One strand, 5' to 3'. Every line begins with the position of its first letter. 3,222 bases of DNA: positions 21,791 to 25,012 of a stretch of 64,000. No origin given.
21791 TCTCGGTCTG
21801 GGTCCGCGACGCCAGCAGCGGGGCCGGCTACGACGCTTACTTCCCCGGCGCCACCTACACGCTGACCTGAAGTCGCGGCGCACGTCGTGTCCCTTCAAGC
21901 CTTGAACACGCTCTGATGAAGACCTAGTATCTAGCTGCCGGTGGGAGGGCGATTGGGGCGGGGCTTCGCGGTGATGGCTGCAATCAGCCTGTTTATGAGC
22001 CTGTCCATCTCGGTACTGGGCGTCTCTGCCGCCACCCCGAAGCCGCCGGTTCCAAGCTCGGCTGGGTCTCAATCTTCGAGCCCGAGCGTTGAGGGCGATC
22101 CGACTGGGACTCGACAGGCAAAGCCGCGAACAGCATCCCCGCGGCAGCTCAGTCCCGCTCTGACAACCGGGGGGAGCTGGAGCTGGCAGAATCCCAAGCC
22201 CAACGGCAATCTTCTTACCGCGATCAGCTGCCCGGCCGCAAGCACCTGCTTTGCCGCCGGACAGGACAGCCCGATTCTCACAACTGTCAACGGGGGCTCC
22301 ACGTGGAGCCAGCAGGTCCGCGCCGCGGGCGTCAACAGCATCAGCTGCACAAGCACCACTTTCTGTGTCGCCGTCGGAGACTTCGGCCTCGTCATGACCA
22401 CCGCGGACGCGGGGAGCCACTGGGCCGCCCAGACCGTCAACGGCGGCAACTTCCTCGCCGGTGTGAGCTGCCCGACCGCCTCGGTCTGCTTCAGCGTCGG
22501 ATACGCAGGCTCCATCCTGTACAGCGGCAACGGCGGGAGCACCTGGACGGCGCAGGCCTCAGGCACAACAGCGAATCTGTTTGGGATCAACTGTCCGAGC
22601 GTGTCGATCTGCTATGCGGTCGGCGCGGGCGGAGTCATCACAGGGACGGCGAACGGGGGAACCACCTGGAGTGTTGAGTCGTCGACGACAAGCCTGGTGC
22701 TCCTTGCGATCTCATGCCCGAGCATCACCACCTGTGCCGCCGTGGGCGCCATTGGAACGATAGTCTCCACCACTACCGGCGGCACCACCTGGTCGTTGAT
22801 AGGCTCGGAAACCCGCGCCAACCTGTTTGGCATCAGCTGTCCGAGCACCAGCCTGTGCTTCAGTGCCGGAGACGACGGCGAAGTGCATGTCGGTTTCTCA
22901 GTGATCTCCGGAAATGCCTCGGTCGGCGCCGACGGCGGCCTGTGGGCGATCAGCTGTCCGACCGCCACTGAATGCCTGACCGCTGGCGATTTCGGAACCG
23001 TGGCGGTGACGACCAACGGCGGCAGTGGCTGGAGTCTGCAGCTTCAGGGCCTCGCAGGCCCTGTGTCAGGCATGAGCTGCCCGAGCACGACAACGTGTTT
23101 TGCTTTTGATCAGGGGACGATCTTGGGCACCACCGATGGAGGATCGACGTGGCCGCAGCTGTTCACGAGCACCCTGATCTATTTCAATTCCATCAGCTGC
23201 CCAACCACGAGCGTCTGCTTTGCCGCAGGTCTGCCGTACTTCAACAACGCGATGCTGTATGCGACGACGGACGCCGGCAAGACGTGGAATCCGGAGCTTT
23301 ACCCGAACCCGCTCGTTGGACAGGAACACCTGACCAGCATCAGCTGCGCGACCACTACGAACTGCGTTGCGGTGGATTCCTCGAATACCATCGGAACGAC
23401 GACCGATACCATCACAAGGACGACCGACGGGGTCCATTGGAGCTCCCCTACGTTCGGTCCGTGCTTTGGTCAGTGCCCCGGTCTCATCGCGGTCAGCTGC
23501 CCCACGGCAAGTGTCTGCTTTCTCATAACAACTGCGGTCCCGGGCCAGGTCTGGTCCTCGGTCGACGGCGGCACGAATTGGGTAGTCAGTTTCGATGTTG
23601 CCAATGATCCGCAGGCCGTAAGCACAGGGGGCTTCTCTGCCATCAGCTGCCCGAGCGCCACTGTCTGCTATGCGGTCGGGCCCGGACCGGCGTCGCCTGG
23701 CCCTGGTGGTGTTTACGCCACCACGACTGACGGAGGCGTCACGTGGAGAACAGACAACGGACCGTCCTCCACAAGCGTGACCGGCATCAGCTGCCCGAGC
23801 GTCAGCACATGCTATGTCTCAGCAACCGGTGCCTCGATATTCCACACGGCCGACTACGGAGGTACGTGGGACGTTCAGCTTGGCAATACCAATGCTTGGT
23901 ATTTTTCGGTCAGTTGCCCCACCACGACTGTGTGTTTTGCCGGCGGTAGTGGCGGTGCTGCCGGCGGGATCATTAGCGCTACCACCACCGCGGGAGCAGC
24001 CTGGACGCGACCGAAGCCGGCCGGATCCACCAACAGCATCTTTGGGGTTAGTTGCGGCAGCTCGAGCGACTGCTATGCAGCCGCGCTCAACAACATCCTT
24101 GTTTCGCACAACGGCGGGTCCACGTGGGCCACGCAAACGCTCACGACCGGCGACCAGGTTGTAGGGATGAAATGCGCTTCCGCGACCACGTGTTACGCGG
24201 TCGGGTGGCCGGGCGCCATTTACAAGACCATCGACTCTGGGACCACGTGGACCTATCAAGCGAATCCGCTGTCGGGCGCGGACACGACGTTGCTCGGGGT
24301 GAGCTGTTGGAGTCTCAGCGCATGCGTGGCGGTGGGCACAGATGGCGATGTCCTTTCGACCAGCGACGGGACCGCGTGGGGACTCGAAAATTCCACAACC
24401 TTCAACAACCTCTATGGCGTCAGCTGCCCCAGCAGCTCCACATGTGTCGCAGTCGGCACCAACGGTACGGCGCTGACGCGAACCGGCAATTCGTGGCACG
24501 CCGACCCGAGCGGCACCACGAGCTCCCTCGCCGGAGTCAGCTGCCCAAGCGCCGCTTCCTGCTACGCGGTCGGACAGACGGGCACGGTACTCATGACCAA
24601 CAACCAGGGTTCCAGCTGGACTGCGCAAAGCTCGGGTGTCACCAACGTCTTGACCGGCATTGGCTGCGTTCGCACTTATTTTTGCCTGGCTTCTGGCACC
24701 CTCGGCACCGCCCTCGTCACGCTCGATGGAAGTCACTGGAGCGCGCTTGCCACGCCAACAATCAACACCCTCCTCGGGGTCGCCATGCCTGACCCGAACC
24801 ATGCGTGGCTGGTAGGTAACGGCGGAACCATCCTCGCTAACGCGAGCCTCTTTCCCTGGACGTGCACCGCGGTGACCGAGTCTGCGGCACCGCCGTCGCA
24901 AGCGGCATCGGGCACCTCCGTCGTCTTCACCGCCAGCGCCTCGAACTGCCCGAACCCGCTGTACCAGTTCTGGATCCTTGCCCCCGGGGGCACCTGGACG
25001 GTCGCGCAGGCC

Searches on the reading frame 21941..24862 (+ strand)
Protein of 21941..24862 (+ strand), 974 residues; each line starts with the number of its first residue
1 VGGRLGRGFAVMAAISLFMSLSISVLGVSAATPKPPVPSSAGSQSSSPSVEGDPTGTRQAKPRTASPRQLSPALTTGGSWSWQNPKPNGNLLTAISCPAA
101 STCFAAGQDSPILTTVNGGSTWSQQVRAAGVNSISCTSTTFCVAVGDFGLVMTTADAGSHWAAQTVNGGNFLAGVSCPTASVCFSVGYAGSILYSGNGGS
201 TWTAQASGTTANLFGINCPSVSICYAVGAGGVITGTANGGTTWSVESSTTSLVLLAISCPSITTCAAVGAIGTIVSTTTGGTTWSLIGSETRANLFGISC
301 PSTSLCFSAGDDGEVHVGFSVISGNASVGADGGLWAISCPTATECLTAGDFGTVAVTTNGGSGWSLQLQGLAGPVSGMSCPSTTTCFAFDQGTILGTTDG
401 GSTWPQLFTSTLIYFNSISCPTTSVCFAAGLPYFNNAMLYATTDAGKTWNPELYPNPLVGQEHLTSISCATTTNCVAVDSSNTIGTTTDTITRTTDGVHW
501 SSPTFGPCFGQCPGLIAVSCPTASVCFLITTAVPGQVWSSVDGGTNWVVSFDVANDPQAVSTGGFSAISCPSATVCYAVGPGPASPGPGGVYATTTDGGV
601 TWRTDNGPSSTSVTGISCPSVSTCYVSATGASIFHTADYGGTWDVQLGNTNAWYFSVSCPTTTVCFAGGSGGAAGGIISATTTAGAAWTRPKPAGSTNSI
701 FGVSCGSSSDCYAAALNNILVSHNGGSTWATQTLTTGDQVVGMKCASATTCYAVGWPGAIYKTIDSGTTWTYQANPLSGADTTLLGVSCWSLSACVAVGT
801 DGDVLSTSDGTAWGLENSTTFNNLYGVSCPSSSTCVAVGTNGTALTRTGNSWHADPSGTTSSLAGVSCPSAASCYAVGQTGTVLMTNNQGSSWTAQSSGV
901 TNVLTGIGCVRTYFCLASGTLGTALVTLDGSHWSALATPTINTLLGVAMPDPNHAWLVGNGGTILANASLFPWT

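Call 56: search_protein_families(library=pfam, proteins=[window:21941-24862:+], max_evalue=1)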
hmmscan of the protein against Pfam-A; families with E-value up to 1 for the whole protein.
window:21941-24862:+ (974 aa): 3 families
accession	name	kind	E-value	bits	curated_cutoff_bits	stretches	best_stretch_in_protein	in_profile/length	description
PF14870.12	PSII_BNR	-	8.6e-18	65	27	4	93-211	21-146/303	Photosynthesis system II assembly factor YCF48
PF15902.12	Sortilin-Vps10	-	1.1e-08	34.7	33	1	717-775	1-62/446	Sortilin, neurotensin receptor 3,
PF19755.4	DUF6242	-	0.36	11.1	29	0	706-770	162-217/217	Domain of unknown function (DUF6242)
